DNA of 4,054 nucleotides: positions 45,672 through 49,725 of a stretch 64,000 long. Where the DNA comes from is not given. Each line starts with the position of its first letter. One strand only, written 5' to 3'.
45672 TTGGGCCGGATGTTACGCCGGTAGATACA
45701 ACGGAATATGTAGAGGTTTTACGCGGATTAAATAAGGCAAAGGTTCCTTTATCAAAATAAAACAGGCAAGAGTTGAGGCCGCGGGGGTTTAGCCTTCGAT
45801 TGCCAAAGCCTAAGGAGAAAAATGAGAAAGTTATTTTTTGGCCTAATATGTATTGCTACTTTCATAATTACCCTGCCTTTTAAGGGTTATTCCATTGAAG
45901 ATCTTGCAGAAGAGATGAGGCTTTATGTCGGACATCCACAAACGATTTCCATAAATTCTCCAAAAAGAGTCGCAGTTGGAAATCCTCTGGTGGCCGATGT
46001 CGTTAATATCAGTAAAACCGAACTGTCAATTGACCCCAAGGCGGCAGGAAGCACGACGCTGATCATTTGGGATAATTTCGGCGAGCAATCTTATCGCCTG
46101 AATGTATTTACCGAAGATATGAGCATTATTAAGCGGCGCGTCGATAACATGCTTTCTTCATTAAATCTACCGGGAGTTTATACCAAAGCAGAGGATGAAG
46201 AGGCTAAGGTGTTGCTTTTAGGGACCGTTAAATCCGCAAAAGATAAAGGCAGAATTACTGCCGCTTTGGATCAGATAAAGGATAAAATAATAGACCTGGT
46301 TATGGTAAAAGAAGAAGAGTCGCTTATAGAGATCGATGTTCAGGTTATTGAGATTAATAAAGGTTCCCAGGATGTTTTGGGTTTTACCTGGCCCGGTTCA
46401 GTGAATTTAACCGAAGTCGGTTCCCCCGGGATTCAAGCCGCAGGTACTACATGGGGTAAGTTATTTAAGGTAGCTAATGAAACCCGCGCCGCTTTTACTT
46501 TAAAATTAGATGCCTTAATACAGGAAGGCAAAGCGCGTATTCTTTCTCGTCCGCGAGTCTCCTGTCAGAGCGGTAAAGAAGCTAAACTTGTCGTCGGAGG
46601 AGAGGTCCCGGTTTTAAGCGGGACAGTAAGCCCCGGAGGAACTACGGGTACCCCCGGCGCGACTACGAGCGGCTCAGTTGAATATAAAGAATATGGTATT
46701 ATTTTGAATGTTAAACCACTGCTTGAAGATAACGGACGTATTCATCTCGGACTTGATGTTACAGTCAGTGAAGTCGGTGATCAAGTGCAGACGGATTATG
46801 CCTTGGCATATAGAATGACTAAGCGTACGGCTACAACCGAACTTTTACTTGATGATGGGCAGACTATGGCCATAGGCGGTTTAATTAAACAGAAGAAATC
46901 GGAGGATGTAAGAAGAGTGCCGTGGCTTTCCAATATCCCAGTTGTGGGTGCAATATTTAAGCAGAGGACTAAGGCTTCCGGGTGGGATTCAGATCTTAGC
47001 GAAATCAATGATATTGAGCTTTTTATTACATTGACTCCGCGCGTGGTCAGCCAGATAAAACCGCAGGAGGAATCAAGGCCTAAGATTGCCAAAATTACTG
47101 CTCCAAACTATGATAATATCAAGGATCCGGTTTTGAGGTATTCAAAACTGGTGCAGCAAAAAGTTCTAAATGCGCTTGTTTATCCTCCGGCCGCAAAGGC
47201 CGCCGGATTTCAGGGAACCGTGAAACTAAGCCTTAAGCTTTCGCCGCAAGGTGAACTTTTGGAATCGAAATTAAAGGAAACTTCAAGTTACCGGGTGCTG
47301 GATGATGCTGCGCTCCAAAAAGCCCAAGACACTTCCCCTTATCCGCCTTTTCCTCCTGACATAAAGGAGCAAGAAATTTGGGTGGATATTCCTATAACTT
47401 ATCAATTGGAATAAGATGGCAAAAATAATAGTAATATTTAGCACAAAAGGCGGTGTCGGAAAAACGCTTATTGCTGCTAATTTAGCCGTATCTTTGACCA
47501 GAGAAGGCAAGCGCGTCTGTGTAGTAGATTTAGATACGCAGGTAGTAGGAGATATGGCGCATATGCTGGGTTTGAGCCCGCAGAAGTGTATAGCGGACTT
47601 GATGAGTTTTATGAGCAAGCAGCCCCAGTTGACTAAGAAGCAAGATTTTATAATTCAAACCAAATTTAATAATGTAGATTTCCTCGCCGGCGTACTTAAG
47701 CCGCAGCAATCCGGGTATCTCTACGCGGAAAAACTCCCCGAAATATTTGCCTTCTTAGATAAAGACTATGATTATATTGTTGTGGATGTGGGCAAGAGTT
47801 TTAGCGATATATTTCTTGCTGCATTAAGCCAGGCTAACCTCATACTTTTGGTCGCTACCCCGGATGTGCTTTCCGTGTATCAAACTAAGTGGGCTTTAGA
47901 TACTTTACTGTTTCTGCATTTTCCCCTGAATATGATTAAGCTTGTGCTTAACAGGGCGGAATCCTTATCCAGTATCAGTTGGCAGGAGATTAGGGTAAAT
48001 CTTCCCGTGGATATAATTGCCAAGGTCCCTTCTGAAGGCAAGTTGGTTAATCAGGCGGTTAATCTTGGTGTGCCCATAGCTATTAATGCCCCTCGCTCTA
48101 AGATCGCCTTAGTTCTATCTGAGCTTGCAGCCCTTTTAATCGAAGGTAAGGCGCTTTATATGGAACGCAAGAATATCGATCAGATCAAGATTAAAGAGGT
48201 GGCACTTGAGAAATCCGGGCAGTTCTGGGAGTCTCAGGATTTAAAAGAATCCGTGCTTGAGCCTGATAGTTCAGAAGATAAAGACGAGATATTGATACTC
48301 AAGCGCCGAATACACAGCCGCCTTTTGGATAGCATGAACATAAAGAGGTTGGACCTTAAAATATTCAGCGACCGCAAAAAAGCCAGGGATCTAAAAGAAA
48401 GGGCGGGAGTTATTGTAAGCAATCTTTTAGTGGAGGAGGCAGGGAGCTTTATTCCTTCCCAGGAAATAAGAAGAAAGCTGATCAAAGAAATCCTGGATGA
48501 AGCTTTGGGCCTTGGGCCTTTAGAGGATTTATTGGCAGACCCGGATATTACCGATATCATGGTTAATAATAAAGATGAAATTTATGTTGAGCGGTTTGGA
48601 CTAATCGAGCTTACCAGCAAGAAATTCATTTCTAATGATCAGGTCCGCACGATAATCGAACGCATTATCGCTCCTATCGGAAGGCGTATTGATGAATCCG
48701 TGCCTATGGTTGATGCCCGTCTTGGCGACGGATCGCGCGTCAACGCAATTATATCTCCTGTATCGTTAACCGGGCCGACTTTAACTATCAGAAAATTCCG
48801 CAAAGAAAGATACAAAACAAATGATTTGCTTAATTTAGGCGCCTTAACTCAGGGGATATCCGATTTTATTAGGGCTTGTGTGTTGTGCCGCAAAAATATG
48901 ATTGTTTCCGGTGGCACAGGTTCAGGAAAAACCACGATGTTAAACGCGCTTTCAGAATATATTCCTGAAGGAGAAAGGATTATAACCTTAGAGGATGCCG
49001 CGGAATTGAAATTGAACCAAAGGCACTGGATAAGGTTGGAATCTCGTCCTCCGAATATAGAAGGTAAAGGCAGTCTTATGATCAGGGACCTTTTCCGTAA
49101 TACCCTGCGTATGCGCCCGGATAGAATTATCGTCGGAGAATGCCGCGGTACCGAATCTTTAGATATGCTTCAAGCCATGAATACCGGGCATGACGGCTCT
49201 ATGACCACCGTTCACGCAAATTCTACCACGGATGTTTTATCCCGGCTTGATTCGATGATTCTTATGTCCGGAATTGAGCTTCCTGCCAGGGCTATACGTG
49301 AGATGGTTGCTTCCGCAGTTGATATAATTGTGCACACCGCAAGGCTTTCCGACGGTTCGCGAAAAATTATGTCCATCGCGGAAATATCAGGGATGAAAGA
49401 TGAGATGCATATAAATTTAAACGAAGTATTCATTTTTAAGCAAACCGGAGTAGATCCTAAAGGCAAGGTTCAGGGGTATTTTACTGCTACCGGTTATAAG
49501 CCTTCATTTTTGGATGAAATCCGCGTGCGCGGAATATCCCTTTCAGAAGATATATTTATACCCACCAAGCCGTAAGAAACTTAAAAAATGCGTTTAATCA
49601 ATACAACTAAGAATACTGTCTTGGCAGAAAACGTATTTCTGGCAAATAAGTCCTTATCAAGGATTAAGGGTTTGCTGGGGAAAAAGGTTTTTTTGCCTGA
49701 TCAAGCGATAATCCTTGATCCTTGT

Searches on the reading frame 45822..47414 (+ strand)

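Call 48: search_protein_families(library=pfam, proteins=[window:45822-47414:+], max_evalue=0.0001)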
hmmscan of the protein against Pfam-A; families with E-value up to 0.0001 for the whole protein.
window:45822-47414:+ (530 aa): 4 families
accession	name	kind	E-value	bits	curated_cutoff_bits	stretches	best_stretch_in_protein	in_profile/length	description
PF00263.26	Secretin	-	6.9e-39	133.6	27.5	1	231-409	1-168/169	Bacterial type II and III secretion system protein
PF03544.19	TonB_C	-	7e-16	58.9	24.6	1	451-529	2-79/79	Gram-negative bacterial TonB protein C-terminal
PF13629.12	T2SS-T3SS_pil_N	-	1.2e-13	51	23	1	29-95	2-69/72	Pilus formation protein N terminal region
PF13103.11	TonB_2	-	3e-05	24.5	22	1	440-521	4-81/85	TonB C terminal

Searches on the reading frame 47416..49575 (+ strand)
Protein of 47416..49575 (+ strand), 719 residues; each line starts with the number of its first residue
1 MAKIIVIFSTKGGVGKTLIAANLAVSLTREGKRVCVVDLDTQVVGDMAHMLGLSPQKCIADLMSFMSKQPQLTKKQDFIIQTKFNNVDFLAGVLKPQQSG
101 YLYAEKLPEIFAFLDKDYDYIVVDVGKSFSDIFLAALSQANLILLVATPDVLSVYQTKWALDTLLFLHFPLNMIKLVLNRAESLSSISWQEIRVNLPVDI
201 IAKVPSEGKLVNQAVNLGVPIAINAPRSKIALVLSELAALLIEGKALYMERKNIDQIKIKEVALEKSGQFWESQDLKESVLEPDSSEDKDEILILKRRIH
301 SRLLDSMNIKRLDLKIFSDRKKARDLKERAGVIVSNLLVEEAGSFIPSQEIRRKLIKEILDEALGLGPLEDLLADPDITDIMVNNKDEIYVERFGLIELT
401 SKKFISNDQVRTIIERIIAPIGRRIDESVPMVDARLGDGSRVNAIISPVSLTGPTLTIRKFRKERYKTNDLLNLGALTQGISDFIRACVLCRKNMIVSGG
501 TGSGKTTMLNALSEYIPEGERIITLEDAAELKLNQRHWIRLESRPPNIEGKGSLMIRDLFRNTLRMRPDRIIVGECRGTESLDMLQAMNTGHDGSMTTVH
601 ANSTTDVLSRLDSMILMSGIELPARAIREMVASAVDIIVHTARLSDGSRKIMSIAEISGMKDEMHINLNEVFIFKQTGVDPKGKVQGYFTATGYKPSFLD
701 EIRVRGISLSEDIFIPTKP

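Call 48: search_protein_families(library=pfam, proteins=[window:47416-49575:+], max_evalue=0.0001)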
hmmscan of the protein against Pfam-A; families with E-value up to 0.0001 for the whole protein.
window:47416-49575:+ (719 aa): 12 families
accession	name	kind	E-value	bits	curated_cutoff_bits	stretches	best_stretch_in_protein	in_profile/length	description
PF00437.27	T2SSE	-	2e-61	208.1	24.9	1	364-643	3-279/370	Type II/IV secretion system protein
PF13614.12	AAA_31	-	2.2e-17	64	27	1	3-154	2-154/177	AAA domain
PF01656.29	CbiA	-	3.9e-16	59.6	25.4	1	5-124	1-54/125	CobQ/CobB/MinD/ParA nucleotide binding domain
PF10609.15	ParA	-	3.3e-14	53.4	27.1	1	2-238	3-242/246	NUBPL iron-transfer P-loop NTPase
PF09140.17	MipZ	-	3.8e-07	30.1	20.7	1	4-141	2-123/262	ATPase MipZ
PF20720.3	nSTAND3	-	1.2e-06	28.8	27.2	0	493-532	18-58/155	Novel STAND NTPase 3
PF06564.18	CBP_BcsQ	-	1.3e-06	28.6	21.3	1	3-153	2-151/234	Cellulose biosynthesis protein BcsQ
PF02374.21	ArsA_ATPase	-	3.2e-06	27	24.3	1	5-40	3-38/305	Anion-transporting ATPase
PF13604.12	AAA_30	-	2.3e-05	24.7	27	0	493-522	19-49/191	AAA domain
PF03029.23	ATP_bind_1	-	8.8e-05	22.8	27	0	497-530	1-37/240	Conserved hypothetical ATP binding protein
PF00448.28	SRP54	-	9.1e-05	22.6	22.7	0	10-49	8-47/196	SRP54-type protein, GTPase domain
PF00142.24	Fer4_NifH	-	9.8e-05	22.4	25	0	7-246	4-249/271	4Fe-4S iron sulfur cluster binding proteins, NifH/frxC family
